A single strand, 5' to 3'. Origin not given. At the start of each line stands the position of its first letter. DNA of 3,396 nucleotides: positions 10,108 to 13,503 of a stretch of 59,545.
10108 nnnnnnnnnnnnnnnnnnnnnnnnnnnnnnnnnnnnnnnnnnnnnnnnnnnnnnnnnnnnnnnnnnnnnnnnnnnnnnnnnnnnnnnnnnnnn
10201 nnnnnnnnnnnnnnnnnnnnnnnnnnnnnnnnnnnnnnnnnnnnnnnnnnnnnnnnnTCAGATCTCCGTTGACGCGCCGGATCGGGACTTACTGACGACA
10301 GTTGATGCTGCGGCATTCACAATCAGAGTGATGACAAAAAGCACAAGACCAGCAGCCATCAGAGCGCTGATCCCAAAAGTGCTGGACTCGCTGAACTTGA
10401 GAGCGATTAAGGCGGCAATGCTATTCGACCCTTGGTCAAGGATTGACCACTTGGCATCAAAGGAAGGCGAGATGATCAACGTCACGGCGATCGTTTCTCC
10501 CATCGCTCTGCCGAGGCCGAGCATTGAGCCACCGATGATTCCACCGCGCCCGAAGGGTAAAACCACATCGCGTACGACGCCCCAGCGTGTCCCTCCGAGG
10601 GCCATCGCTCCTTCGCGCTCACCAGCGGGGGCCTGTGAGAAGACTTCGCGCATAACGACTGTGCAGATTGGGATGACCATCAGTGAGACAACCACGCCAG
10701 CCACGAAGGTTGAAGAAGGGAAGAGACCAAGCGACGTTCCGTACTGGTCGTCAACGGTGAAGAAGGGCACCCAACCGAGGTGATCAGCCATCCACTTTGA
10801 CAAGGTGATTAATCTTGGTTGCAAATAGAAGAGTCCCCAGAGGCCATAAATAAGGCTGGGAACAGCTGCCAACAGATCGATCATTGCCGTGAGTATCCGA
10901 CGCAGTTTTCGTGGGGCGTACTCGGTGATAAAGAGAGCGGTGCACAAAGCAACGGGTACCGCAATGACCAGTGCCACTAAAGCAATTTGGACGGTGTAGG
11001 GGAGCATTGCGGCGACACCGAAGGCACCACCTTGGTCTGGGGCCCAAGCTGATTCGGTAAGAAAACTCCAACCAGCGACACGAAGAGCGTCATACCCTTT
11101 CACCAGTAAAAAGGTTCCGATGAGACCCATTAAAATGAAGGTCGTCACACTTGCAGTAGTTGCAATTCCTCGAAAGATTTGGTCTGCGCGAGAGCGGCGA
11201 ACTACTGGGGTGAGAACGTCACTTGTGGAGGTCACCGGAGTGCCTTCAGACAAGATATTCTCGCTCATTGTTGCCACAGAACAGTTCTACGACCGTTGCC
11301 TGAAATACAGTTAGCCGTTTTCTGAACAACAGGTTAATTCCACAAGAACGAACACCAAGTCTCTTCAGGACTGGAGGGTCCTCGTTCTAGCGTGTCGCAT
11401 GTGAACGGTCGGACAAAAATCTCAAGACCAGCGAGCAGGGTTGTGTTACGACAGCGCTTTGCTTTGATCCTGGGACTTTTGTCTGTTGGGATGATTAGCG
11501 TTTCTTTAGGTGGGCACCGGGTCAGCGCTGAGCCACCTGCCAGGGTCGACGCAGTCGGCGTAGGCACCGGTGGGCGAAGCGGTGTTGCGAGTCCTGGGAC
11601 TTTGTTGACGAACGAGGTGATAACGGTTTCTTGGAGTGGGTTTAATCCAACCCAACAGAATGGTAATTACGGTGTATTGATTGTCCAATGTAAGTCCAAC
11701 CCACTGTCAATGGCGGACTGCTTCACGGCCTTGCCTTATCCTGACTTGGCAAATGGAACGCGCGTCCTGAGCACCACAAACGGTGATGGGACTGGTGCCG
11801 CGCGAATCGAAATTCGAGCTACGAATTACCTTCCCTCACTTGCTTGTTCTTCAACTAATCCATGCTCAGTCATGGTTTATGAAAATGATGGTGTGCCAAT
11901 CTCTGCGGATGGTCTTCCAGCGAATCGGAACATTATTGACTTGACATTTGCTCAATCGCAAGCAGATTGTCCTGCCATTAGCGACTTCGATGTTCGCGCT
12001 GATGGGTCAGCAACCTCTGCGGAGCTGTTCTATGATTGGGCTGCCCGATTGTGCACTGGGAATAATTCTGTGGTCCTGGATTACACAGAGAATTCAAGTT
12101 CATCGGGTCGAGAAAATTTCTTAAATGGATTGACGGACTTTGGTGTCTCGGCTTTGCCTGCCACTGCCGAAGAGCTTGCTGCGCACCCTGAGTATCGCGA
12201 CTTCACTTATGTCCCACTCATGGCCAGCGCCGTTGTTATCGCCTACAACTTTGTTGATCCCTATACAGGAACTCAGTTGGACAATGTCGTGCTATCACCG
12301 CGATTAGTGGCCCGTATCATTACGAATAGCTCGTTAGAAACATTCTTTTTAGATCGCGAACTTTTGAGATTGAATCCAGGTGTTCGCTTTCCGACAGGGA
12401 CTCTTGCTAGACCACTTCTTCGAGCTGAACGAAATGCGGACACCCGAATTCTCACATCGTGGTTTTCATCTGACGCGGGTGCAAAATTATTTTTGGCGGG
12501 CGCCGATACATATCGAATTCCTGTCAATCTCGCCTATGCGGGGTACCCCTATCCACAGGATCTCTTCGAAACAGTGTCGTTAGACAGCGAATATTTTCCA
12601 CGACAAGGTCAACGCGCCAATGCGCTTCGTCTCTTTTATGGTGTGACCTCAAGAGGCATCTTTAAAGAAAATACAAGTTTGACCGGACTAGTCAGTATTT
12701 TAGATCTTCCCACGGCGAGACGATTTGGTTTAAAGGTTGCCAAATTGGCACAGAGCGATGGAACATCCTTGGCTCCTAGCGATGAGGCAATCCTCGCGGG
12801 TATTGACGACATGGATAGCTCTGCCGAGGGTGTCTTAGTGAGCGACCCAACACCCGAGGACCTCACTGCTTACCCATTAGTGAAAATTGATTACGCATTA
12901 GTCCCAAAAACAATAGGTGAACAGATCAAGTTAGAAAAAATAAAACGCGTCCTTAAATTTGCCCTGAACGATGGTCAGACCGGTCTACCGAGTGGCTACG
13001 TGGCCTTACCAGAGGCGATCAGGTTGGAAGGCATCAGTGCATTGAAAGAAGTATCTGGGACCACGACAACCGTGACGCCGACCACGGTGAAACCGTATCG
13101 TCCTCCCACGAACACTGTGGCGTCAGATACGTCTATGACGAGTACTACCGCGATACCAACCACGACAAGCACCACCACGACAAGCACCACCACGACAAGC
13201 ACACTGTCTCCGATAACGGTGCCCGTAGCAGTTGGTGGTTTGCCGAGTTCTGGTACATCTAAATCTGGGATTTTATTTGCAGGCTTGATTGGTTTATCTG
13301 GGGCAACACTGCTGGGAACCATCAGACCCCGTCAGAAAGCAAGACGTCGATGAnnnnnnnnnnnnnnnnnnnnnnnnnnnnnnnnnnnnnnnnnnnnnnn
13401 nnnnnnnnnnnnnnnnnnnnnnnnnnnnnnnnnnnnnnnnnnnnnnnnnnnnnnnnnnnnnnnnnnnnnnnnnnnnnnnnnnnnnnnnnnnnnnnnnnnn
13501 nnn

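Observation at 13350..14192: Sortase E-like protein whose catalytic Cys is replaced by Gly (possible pseudo-sortase), translationally coupled to its putative substrate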

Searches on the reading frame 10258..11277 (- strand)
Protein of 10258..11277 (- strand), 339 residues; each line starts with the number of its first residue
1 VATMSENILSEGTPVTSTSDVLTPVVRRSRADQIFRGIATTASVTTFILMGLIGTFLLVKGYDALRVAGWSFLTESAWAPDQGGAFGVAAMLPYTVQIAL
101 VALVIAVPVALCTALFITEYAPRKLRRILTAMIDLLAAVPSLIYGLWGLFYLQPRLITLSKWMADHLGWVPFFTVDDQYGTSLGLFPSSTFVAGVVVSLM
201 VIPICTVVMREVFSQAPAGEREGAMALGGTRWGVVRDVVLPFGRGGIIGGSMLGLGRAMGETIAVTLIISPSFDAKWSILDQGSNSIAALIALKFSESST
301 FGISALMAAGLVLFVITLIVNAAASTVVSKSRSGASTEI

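Call 42: search_protein_families(library=ncbifam, proteins=[window:10258-11277:-], max_evalue=0.001)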
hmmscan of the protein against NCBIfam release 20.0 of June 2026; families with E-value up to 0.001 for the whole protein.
window:10258-11277:- (339 aa): 15 families
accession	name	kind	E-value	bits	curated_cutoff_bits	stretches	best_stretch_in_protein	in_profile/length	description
TIGR02138.1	phosphate_pstC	equivalog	1.3e-78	264.1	196.45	1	32-330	1-294/296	phosphate ABC transporter permease subunit PstC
NF008435.0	PRK11275.1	equivalog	7.2e-62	209.3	502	1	30-329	14-310/319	phosphate ABC transporter permease PstC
TIGR00974.1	3a0107s02c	equivalog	8.9e-37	126.7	193.45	2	189-330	127-269/272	phosphate ABC transporter permease PstA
NF008430.0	PRK11268.1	equivalog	5.4e-14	51.9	439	2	192-331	154-293/295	phosphate ABC transporter permease PstA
TIGR00969.1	3a0106s02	subfamily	5.9e-08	32.5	240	1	92-319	63-264/272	sulfate ABC transporter permease subunit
TIGR02140.1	permease_CysW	equivalog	1.3e-07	31.4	329.1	1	95-321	52-252/261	sulfate ABC transporter permease subunit CysW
TIGR01581.1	Mo_ABC_porter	hypoth_equivalog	3.2e-07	30.1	210.3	1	95-270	26-182/225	ABC transporter permease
TIGR02139.1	permease_CysT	equivalog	4.5e-07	29.7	246.1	1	91-320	51-255/265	sulfate ABC transporter permease subunit CysT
NF006939.0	PRK09421.1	equivalog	2.5e-06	27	262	1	94-266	14-169/230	molybdate ABC transporter permease subunit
TIGR02141.1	modB_ABC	equivalog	4.6e-06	26.4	182.6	1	95-280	3-169/208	molybdate ABC transporter permease subunit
NF007963.0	PRK10683.1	equivalog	5.6e-05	22.7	489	1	196-271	195-265/317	putrescine ABC transporter permease PotH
NF008337.0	PRK11123.1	equivalog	0.00017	21.1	277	1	94-241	13-155/238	arginine ABC transporter permease ArtQ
NF008208.0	PRK10971.1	equivalog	0.00024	20.7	415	0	94-317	62-264/277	sulfate/thiosulfate ABC transporter permease CysT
TIGR01726.1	HEQRo_perm_3TM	subfamily_domain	0.00066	20.1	42.2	1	92-168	9-84/99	ABC transporter permease subunit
NF008620.0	PRK11602.1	equivalog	0.00084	18.6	442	0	94-323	68-271/291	sulfate/thiosulfate ABC transporter permease CysW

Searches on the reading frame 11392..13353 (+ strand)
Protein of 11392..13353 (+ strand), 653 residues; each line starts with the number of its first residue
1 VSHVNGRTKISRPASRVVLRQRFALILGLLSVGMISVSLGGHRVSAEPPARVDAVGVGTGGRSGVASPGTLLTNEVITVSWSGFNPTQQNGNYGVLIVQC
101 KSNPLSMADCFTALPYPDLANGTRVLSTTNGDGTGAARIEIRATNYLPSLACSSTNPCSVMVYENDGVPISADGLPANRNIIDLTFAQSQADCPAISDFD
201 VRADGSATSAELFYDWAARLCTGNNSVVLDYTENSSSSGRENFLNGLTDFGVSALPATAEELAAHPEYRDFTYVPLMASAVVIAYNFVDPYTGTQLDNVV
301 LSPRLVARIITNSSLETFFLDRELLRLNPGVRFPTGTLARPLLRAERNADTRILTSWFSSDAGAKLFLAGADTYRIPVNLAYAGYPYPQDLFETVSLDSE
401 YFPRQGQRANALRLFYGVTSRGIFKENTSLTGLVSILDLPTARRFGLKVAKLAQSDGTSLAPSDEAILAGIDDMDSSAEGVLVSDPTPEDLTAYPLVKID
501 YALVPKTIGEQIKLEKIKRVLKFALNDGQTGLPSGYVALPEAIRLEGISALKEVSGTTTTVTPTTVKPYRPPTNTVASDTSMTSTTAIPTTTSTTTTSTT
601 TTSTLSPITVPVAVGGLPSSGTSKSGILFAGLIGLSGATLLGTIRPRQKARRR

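Call 3: search_protein_families(library=pfam, proteins=[window:11392-13353:+], max_evalue=0.1)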
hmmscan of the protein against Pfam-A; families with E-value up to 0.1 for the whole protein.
window:11392-13353:+ (653 aa): 1 family
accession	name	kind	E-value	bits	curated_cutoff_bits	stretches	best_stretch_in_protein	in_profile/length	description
PF12849.12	PBP_like_2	-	3e-10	40.7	27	1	200-312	11-122/267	PBP superfamily domain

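Call 4: search_protein_families(library=ncbifam, proteins=[window:11392-13353:+], max_evalue=0.1)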
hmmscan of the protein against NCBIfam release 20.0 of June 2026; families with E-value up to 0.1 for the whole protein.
window:11392-13353:+ (653 aa): 3 families
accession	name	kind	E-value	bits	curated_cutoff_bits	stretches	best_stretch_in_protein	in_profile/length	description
TIGR00975.1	3a0107s03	equivalog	4.3e-21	75.3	205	2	202-360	2-152/315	phosphate ABC transporter substrate-binding protein PstS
NF008171.0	PRK10918.1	equivalog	1.9e-07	30.4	339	1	193-359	21-175/346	phosphate ABC transporter substrate-binding protein PstS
TIGR02136.1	ptsS_2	subfamily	0.029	13.6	206.6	1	196-268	38-108/295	phosphate ABC transporter substrate-binding protein PstS family protein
